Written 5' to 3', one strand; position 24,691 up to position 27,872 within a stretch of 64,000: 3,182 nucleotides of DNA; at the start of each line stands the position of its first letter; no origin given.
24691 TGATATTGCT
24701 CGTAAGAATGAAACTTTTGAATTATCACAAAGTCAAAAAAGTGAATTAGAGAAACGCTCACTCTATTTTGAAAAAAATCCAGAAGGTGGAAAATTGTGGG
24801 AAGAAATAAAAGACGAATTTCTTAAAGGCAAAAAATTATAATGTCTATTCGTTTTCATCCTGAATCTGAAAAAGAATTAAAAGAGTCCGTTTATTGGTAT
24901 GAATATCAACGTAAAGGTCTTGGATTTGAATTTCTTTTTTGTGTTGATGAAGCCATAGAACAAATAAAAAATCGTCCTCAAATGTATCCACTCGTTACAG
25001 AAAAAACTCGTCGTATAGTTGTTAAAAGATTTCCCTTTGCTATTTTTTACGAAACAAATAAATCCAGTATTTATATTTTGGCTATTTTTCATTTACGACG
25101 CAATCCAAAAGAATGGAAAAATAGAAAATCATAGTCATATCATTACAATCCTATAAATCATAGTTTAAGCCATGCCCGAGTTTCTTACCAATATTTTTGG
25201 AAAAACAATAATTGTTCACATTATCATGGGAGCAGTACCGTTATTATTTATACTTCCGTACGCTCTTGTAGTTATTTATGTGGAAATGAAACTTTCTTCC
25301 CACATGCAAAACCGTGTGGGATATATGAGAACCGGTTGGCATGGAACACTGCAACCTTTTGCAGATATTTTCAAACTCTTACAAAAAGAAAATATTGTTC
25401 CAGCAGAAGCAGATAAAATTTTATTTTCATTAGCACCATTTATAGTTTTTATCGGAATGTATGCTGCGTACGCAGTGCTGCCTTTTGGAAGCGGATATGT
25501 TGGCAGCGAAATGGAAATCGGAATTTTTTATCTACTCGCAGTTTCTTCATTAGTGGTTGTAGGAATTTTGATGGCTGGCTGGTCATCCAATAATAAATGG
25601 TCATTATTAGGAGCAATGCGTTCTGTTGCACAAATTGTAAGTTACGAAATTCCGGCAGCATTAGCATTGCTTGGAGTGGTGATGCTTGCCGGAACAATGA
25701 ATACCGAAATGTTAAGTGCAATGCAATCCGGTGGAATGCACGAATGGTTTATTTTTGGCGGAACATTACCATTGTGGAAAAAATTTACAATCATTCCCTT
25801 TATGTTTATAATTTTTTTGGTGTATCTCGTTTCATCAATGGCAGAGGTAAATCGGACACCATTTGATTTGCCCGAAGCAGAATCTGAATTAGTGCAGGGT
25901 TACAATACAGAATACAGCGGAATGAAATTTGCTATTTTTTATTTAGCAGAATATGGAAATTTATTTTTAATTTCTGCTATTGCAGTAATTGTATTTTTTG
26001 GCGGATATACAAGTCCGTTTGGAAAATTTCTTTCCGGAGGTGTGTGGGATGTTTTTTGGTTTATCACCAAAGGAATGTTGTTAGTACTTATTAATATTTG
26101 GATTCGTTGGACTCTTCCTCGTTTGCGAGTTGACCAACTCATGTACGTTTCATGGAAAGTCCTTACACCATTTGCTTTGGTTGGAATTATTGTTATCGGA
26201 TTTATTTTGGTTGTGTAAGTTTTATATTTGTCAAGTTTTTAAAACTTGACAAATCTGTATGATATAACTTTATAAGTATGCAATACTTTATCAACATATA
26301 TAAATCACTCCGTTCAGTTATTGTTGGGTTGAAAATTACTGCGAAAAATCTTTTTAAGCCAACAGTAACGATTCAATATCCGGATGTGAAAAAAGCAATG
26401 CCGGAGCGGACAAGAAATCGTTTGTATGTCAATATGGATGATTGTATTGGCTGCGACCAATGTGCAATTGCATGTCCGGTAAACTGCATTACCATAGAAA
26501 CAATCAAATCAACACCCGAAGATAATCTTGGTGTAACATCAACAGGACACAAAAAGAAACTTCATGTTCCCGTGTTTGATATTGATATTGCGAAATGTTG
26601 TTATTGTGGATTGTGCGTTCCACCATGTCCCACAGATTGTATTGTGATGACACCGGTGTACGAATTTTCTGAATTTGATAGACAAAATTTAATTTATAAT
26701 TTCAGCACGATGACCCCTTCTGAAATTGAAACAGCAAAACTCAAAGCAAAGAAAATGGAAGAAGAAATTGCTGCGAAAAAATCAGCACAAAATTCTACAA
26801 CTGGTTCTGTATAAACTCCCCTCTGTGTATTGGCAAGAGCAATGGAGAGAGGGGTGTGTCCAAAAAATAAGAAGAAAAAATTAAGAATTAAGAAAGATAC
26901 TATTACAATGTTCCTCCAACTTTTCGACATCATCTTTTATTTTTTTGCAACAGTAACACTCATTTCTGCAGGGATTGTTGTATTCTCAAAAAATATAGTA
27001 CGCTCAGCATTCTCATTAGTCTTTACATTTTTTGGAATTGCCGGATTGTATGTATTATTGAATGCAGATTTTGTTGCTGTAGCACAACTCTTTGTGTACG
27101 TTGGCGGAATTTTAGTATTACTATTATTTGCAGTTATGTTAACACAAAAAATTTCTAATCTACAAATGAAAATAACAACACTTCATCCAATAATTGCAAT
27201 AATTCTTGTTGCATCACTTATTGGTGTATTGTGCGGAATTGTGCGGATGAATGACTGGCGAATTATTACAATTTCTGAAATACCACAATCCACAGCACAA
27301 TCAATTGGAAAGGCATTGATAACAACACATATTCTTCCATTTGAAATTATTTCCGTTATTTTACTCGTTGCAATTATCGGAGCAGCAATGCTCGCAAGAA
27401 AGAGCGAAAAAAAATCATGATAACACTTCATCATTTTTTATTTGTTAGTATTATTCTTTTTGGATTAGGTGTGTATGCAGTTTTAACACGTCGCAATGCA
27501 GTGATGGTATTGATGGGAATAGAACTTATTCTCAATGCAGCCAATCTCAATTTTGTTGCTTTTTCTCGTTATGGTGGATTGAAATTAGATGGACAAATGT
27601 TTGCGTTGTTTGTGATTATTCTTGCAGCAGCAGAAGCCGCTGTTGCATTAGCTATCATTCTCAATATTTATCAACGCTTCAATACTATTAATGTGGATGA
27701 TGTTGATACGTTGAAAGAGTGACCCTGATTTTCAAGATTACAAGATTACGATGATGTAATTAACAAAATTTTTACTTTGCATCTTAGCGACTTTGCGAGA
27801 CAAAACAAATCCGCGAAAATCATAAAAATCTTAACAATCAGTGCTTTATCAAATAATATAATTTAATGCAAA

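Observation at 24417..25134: ParE-type TA module with a decayed duplicate of its antitoxin 3' end 200 bp upstream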

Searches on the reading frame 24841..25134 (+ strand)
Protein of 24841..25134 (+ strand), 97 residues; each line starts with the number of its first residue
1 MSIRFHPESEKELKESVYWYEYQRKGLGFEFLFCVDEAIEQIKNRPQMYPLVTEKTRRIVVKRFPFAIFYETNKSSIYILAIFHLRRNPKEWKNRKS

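Call 6: search_protein_families(library=pfam, proteins=[window:24841-25134:+], max_evalue=0.01)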
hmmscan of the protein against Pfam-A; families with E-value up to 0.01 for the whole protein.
window:24841-25134:+ (97 aa): 1 family
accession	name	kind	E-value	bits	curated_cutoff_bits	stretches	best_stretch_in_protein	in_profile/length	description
PF05016.21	ParE_toxin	-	3.1e-07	31.3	23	1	3-88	1-88/89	ParE toxin of type II toxin-antitoxin system, parDE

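Call 11: find_encoding_contigs(protein=window:24841-25134:+, flank=4000, max_places=10)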
Protein window:24841-25134:+ (97 aa): 1 contig read that carries it; 1 place shown.
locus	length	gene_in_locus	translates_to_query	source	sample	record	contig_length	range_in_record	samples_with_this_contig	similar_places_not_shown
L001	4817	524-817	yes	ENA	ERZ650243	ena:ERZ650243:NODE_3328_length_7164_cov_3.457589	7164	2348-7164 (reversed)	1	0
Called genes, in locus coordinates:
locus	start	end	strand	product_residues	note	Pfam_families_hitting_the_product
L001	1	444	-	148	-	?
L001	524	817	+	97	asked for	PF05016:ParE_toxin (weak)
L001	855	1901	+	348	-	PF00146:NADHdh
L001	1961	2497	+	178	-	PF13187:Fer4_9 (faint), PF14697:Fer4_21 (weak), PF00037:Fer4 (weak), PF12838:Fer4_7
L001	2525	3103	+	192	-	PF00499:Oxidored_q3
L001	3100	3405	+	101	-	PF00420:Oxidored_q2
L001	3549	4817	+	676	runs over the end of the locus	PF00662:Proton_antipo_N, PF00361:Proton_antipo_M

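Call 25: list_cluster_members(proteins=[P0001, window:24841-25131:+, window:23243-24370:+, window:24389-24520:+])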
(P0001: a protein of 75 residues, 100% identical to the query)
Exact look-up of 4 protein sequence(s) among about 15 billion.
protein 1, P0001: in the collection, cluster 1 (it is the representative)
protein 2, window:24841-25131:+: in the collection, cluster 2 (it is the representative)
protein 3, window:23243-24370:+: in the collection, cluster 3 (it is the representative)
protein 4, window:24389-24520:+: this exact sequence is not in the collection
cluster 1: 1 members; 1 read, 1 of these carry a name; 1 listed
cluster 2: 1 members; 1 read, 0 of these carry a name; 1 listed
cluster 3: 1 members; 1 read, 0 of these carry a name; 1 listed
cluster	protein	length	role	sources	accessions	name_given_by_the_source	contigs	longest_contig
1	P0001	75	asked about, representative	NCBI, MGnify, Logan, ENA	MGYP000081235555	CR=1 FL=1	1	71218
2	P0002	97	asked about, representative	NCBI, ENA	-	-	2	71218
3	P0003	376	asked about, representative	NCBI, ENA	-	-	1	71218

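Call 34: search_protein_families(library=ncbifam, proteins=[window:24841-25131:+], max_evalue=0.01)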
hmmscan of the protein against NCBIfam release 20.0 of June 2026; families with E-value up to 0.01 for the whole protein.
window:24841-25131:+ (97 aa): 0 families

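Call 35: search_solved_structures(query=window:24841-25131:+, max_evalue=1)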
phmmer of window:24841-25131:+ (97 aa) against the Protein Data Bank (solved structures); distinct sequences matched with E-value up to 1: 3.
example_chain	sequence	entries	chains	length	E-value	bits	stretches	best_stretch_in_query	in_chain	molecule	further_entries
8c26_A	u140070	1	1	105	0.0061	20.1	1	4-90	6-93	Toxin ParE2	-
4e41_E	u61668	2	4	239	0.19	15.3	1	15-47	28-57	T cell receptor G4 beta chain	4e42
4jum_B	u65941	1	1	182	0.99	13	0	5-57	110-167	Hemagglutinin HA2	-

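Call 40: find_homologous_proteins(query=window:24841-25131:+, max_evalue=0.001)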
Query window:24841-25131:+ (97 aa): 4 proteins with E <= 0.001 among 5 candidates.
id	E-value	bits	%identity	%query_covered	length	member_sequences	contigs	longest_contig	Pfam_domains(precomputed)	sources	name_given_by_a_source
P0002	4.8e-59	214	100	100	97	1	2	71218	PF05016.22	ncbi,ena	-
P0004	6.6e-35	137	59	99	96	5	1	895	PF05016.22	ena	-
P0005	2.7e-33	132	59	99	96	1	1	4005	PF05016.22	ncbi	-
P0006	7.4e-33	130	57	99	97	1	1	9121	PF05016.22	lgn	-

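Call 41: find_encoding_contigs(protein=P0005, flank=4000, max_places=4)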
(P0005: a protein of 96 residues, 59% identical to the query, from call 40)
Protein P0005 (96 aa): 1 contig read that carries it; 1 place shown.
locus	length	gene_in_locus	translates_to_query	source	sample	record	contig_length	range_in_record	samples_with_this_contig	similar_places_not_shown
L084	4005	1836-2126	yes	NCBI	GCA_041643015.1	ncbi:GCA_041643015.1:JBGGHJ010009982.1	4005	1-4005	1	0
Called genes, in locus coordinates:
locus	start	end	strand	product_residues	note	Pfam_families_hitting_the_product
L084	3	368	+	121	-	?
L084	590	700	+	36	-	-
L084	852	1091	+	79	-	PF21748:UPF0150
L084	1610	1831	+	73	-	PF09720:Unstab_antitox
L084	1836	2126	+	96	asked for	PF05016:ParE_toxin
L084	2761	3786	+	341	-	PF13570:Beta-prop_ACSF4, PF13360:PQQ_2 (weak)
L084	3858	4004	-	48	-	?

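Call 42: find_encoding_contigs(protein=P0006, flank=5000, max_places=4)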
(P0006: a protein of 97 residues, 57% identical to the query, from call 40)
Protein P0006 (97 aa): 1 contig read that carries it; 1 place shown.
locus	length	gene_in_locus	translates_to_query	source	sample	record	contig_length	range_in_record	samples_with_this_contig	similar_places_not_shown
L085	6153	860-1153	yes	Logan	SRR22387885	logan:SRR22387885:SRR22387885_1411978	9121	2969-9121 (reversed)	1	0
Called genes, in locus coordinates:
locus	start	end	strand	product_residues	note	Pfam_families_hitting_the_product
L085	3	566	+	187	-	?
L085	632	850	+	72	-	PF09720:Unstab_antitox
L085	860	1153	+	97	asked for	PF05016:ParE_toxin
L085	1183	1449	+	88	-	PF10041:DUF2277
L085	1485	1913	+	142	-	PF07681:DoxX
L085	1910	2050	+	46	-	PF05368:NmrA (weak), PF01370:Epimerase, PF16363:GDP_Man_Dehyd (weak)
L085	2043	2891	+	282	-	PF01073:3Beta_HSD, PF01370:Epimerase, PF02719:Polysacc_synt_2, PF13460:NAD_binding_10, PF07993:NAD_binding_4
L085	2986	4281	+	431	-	PF00202:Aminotran_3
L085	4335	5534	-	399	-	PF00263:Secretin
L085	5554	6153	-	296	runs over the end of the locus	-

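Call 43: find_encoding_contigs(protein=P0004, flank=1000, max_places=4)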
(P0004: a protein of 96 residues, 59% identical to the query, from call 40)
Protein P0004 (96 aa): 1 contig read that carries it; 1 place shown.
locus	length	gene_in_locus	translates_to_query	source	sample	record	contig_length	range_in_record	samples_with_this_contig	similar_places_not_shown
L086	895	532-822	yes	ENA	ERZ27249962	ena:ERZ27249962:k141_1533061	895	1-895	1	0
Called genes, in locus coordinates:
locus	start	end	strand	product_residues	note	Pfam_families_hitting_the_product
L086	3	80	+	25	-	?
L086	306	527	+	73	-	PF09720:Unstab_antitox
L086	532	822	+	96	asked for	PF05016:ParE_toxin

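Call 65: predict_structure(alignment_id=A4)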
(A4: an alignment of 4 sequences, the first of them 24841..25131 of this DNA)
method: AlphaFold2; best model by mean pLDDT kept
length: 97 residues; sequences in the alignment: 4
mean_pLDDT: 84.6   pTM: 0.73
mean pLDDT of the five models: 84.6, 84.2, 83.9, 66.8, 62.7
residues with pLDDT >= 90: 48; 70-90: 36; 50-70: 11; < 50: 2
segments of 3 or more residues with pLDDT < 50: none
pLDDT, mean of each block of 10 residues (from residue 1): 88 90 91 93 91 90 86 89 66 50
secondary structure, 60 per line:
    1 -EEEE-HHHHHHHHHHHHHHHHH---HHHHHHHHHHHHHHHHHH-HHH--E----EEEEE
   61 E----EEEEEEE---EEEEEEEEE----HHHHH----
elements in order: E2-5 H7-23 H27-44 E56-61 E66-72 E76-84 H89-93

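Call 67: fold_search(model_id=the predicted structure, library=pdb)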
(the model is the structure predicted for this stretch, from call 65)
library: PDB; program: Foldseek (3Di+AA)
matches with E <= 10: 475; with E <= 0.001: 22
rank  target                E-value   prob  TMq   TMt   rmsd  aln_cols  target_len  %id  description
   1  9w3a_B                3.1e-05  1.00  0.79  0.69   2.8       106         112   19  Crystal structure of PfiAT toxin-antitoxin complex (released 2026-02-11)
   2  6xrw_A                3.1e-05  1.00  0.74  0.78   3.2        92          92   16  Chromosomal ParDE TA system from P. aeruginosa (released 2021-07-28)
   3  9w3a_C                3.8e-05  1.00  0.78  0.69   2.8       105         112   19  Crystal structure of PfiAT toxin-antitoxin complex (released 2026-02-11)
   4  9w3a_A                3.8e-05  1.00  0.78  0.68   2.9       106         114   17  Crystal structure of PfiAT toxin-antitoxin complex (released 2026-02-11)
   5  6x0a_C                4.7e-05  1.00  0.78  0.82   2.9        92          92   22  X-ray structure of a chimeric ParDE toxin-antitoxin complex from Mesorhizobium opportunistum (released 2020-11-25)
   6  8c26_A                5.0e-05  1.00  0.75  0.83   1.7        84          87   23  ParDE2 toxin-antitoxin complex from Mycobacterium tuberculosis (rv2142A-rv2142c) (released 2023-12-20)
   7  9w3a_D                6.1e-05  1.00  0.79  0.70   2.8       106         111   19  Crystal structure of PfiAT toxin-antitoxin complex (released 2026-02-11)
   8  6xrw_C                7.9e-05  1.00  0.63  0.65   3.1        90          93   21  Chromosomal ParDE TA system from P. aeruginosa (released 2021-07-28)
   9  6x0a_A                1.4e-04  1.00  0.76  0.81   2.9        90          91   21  X-ray structure of a chimeric ParDE toxin-antitoxin complex from Mesorhizobium opportunistum (released 2020-11-25)
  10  5cw7_P                1.8e-04  1.00  0.78  0.80   2.1        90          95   16  Crystal structure of the PaaA2-ParE2 antitoxin-toxin complex (released 2016-06-01)
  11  3kxe_A                1.8e-04  1.00  0.77  0.79   2.1        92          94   17  A conserved mode of protein recognition and binding in a ParD-ParE toxin-antitoxin complex (released 2010-02-23)
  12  5cw7_F                2.3e-04  1.00  0.78  0.79   2.1        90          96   16  Crystal structure of the PaaA2-ParE2 antitoxin-toxin complex (released 2016-06-01)
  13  5ceg_B                3.0e-04  1.00  0.79  0.74   2.5        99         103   15  X-ray structure of toxin/anti-toxin complex from Mesorhizobium opportunistum (released 2015-11-11)
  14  5ceg_D                3.4e-04  1.00  0.79  0.76   2.2        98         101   15  X-ray structure of toxin/anti-toxin complex from Mesorhizobium opportunistum (released 2015-11-11)
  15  8c24_B                3.4e-04  1.00  0.77  0.80   2.5        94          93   15  ParDE1 toxin-antitoxin complex from Mycobacterium tuberculosis (rv1960c-rv1959c) (released 2023-12-20)
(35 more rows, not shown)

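Call 77: search_dna_similar(query=window:24841-25131:+, collection=plasmids, mode=protein, max_rows=8)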
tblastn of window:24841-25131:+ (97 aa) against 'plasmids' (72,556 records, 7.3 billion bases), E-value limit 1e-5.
Records with a match: 15; places in all: 16; records where one place covers at least 80% of the query: 15.
Best place of each record, by identity: <60% 15.
By first word of the organism name: Synechococcus 3; Leptolyngbya 2; Rhodococcus 2; Desulforapulum 1; Pseudanabaena 1; Calothrix 1; Anabaena 1; Microbacterium 1; Flagellimonas 1; Arenibacter 1; and 1 more.
By predicted mobility (MOB-suite, as given by PLSDB): non-mobilizable 9; mobilizable 4; conjugative 2.
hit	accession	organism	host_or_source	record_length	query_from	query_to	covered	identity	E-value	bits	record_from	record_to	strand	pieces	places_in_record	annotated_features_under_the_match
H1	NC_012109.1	Desulforapulum autotrophicum HRM2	-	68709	7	95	92%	50.6%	1e-25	105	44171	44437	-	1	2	type II toxin-antitoxin system RelE/ParE family toxin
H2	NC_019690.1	Pseudanabaena sp. PCC 7367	-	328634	7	95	92%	42.7%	4e-20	90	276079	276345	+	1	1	none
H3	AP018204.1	Leptolyngbya boryana NIES-2135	-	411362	2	95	97%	37.2%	9e-19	86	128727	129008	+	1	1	hypothetical protein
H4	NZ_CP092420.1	Leptolyngbya boryana IU 594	-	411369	2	95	97%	37.2%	9e-19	86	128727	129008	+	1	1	type II toxin-antitoxin system RelE/ParE family toxin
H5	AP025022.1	Calothrix sp. PCC 7716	-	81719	1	96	99%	36.5%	3e-15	76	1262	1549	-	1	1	plasmid stabilization system | hypothetical protein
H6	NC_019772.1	Anabaena cylindrica PCC 7122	water, most likely pond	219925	6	95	93%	35.6%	9e-18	83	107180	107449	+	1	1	type II toxin-antitoxin system RelE/ParE family toxin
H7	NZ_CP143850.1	Synechococcus elongatus IITB3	whole organism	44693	1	95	98%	31.6%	3e-9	59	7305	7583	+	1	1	type II toxin-antitoxin system RelE/ParE family toxin | addiction module protein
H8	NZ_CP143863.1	Synechococcus elongatus IITB8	whole organism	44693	1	95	98%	31.6%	3e-9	59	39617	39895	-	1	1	type II toxin-antitoxin system RelE/ParE family toxin | addiction module protein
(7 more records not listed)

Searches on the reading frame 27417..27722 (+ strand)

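Call 20: search_protein_families(library=pfam, proteins=[window:27417-27722:+], max_evalue=0.001)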
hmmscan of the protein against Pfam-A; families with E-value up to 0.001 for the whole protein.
window:27417-27722:+ (101 aa): 1 family
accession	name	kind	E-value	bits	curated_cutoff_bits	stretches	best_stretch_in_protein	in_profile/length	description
PF00420.29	Oxidored_q2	-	6.4e-29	100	26.1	1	6-100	1-94/95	NADH-ubiquinone/plastoquinone oxidoreductase chain 4L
